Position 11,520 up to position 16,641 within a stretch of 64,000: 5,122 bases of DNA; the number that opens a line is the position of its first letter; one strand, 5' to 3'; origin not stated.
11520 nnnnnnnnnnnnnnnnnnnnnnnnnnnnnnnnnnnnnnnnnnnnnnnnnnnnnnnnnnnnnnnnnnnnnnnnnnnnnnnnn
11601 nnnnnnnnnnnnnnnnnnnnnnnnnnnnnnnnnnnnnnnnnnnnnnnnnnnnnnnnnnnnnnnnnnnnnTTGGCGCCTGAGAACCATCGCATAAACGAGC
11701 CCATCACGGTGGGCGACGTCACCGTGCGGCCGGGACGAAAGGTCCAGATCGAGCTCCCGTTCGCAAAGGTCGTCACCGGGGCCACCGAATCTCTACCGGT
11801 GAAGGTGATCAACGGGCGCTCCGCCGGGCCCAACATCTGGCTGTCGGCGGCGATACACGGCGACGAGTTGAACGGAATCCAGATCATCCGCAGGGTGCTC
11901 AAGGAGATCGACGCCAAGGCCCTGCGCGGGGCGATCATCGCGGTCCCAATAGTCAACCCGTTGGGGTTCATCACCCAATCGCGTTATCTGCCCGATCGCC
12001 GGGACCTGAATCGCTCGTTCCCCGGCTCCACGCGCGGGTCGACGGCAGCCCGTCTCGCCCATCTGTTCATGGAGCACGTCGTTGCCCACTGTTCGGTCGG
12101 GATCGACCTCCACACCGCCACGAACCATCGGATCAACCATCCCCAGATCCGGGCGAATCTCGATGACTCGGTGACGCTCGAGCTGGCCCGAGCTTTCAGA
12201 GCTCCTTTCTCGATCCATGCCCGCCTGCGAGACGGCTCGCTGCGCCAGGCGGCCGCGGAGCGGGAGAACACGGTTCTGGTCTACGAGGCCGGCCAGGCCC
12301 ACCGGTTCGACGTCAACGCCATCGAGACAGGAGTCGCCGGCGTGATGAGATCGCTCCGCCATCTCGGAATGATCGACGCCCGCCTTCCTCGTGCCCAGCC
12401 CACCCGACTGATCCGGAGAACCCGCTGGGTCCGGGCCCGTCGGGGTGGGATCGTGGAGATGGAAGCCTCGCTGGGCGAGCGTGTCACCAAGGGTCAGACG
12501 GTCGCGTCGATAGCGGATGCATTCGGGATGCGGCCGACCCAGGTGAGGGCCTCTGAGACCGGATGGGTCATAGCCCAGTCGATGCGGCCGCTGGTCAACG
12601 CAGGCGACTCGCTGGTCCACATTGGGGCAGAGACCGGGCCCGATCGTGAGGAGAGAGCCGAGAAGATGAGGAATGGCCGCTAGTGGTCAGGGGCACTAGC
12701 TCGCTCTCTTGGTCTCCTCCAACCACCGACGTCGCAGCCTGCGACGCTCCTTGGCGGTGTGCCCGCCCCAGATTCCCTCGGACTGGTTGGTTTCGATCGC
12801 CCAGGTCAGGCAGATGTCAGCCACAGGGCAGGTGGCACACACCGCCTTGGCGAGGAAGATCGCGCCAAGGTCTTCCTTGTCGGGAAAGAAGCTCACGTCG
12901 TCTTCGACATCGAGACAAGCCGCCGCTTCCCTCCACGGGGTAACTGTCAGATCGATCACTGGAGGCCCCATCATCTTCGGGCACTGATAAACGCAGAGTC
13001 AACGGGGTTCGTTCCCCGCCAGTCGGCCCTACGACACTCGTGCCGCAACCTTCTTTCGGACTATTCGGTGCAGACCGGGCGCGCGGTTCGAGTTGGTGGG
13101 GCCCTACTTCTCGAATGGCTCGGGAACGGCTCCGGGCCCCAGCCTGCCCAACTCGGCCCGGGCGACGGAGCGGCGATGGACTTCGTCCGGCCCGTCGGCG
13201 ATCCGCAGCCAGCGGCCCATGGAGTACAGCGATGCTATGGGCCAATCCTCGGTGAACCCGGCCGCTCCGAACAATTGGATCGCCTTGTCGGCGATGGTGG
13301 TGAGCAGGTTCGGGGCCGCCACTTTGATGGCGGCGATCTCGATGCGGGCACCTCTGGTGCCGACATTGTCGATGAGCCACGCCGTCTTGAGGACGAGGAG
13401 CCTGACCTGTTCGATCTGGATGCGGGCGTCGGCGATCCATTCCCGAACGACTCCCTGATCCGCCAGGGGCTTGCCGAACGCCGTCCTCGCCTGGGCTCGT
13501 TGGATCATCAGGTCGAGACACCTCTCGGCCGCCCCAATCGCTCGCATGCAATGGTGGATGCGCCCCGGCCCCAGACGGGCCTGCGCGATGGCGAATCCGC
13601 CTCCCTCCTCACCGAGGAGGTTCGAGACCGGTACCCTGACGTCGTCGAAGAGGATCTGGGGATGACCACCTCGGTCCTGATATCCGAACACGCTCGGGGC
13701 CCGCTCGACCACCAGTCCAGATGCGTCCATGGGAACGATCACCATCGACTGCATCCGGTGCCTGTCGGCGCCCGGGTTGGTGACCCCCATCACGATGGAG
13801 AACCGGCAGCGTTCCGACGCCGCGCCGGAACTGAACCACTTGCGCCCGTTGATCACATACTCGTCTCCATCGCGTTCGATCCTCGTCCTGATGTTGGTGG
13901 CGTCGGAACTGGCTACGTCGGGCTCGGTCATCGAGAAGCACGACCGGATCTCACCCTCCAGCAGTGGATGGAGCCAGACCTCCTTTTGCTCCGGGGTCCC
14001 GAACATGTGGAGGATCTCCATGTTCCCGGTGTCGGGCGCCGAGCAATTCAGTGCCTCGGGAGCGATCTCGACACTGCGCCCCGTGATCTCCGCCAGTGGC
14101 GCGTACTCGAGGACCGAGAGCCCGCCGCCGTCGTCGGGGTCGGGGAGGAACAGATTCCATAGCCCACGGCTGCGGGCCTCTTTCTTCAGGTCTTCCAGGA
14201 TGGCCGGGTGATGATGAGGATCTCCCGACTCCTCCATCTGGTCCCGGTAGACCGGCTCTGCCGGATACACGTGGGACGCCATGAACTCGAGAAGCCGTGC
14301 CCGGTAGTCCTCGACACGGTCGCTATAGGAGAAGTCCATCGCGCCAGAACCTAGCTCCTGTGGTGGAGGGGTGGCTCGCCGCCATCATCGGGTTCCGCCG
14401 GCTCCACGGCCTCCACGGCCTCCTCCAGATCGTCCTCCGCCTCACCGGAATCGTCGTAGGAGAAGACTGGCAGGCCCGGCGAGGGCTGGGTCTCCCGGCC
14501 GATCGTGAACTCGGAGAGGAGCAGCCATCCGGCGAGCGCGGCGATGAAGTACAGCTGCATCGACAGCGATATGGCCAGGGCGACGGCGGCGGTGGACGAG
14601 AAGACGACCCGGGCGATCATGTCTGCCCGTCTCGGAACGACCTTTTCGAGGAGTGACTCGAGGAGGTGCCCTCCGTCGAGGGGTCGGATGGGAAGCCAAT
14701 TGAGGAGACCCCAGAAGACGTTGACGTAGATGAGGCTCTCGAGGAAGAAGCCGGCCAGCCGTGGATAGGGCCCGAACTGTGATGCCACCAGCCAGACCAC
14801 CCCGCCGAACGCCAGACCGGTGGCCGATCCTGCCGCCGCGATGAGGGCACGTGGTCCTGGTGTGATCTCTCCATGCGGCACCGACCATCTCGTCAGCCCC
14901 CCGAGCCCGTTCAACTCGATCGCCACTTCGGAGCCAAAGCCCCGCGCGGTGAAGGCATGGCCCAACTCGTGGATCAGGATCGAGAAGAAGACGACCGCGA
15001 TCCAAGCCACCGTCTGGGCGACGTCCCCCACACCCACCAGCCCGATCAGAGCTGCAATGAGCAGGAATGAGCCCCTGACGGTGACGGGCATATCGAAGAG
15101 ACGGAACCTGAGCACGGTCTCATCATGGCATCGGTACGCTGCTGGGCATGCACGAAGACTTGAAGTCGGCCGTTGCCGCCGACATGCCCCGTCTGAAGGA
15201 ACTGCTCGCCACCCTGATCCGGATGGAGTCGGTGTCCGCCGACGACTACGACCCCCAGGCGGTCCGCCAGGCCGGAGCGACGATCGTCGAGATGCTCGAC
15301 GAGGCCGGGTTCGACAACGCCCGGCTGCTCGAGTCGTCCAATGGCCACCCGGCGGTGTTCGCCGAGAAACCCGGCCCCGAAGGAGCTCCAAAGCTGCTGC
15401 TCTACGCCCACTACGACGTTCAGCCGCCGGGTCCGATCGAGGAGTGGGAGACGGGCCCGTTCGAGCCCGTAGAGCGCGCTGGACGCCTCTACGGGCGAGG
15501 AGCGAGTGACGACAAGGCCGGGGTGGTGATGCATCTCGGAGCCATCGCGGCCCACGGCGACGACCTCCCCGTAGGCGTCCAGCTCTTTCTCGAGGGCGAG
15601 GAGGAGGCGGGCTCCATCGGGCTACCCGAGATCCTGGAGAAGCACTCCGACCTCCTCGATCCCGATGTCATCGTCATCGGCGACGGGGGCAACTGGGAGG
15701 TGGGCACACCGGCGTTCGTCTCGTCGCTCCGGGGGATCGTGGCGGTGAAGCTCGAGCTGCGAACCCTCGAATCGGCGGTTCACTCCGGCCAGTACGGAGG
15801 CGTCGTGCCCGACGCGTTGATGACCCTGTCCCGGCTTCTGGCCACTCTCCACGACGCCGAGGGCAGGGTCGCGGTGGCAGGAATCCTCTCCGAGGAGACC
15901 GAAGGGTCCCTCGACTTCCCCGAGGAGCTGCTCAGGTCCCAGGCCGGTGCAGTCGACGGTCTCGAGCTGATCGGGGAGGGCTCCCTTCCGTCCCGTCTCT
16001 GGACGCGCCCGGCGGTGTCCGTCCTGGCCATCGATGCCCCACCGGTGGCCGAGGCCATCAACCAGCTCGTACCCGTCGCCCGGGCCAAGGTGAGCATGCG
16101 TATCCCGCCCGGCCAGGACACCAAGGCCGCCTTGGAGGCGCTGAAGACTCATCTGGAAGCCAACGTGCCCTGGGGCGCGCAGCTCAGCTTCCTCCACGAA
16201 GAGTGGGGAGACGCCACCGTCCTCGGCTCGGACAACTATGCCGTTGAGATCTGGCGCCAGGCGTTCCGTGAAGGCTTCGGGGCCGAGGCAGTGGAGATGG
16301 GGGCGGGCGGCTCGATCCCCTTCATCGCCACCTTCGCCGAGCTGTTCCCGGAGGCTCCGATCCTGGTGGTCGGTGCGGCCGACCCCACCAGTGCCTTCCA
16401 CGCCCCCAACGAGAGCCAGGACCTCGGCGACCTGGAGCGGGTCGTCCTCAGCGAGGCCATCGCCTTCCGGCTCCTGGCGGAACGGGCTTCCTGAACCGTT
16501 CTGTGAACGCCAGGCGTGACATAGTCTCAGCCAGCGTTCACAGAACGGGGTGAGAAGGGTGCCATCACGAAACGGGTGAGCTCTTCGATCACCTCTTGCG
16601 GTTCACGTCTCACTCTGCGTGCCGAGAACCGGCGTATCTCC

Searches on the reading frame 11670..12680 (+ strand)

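Call 20: search_protein_families(library=ncbifam, max_evalue=0.00001, proteins=[window:11670-12680:+])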
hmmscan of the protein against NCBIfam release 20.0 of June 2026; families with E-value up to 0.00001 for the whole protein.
window:11670-12680:+ (337 aa): 3 families
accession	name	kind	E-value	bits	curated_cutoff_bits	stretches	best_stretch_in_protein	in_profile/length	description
TIGR02994.1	ectoine_eutE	equivalog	2.8e-31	108.7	402.7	1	41-316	36-322/325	N(2)-acetyl-L-2,4-diaminobutanoate deacetylase DoeB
NF002601.0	PRK02259.1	equivalog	1e-08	34.7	180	1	55-152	6-110/293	aspartoacylase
NF003706.0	PRK05324.1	subfamily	4e-06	26.1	170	1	49-126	45-121/336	succinylglutamate desuccinylase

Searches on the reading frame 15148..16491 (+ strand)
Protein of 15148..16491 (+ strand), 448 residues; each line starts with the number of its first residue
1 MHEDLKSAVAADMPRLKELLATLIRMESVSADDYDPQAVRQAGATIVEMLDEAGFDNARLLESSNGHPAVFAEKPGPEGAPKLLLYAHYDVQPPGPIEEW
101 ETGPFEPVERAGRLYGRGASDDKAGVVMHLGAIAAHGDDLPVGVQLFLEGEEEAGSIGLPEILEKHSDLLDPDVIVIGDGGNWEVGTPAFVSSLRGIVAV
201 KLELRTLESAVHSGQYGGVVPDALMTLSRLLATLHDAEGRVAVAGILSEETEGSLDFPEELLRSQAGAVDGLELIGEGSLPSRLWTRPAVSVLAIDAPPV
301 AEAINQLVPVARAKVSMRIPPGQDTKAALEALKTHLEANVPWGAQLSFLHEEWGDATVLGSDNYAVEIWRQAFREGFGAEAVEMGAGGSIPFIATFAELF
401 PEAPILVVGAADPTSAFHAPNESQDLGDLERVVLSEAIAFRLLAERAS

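Call 20: search_protein_families(library=ncbifam, max_evalue=0.00001, proteins=[window:15148-16491:+])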
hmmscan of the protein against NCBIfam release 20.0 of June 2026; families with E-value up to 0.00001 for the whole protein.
window:15148-16491:+ (448 aa): 36 families (the best 25 are shown)
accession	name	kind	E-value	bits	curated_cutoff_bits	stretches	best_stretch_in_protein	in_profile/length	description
NF005914.0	PRK07907.1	subfamily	2.9e-165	550.6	300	1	2-444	6-454/456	hypothetical protein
NF006053.0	PRK08201.1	equivalog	3.7e-87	293.1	441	1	16-432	16-442/458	dipeptidase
NF006579.0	PRK09104.1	subfamily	1.7e-75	254.8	327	1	8-437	12-456/465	hypothetical protein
NF005034.0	PRK06446.1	subfamily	1.7e-48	165.5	369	1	20-428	8-418/436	hypothetical protein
NF005478.0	PRK07079.1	subfamily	4.3e-45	154.5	330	1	10-423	13-434/469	hypothetical protein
TIGR01910.1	DapE-ArgE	subfamily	1.6e-28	100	217.6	1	18-239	2-217/373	ArgE/DapE family deacylase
NF006399.0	PRK08651.1-2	equivalog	3.3e-26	92.2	381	1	15-182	5-169/405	succinyl-diaminopimelate desuccinylase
NF010589.0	PRK13983.1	equivalog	4.1e-21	75.4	333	1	4-183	4-193/409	M20 family metallo-hydrolase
NF006326.0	PRK08554.1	equivalog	2.4e-19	69.5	354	1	15-181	10-173/446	peptidase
NF005710.0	PRK07522.1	subfamily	9.4e-19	67.8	412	1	13-243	7-225/391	acetylornithine deacetylase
NF006596.0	PRK09133.1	subfamily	8.4e-18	64.1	349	1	8-183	32-207/474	hypothetical protein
NF009557.0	PRK13009.1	equivalog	1.3e-17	64.1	284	1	17-165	6-148/377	succinyl-diaminopimelate desuccinylase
NF005913.0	PRK07906.1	subfamily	1e-16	60.7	382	1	16-185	17-189/442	hypothetical protein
TIGR01246.1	dapE_proteo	equivalog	3.4e-16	59.2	361.8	1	17-157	2-135/370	succinyl-diaminopimelate desuccinylase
TIGR01892.1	AcOrn-deacetyl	equivalog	1.3e-14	54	297.7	1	19-234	2-203/365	acetylornithine deacetylase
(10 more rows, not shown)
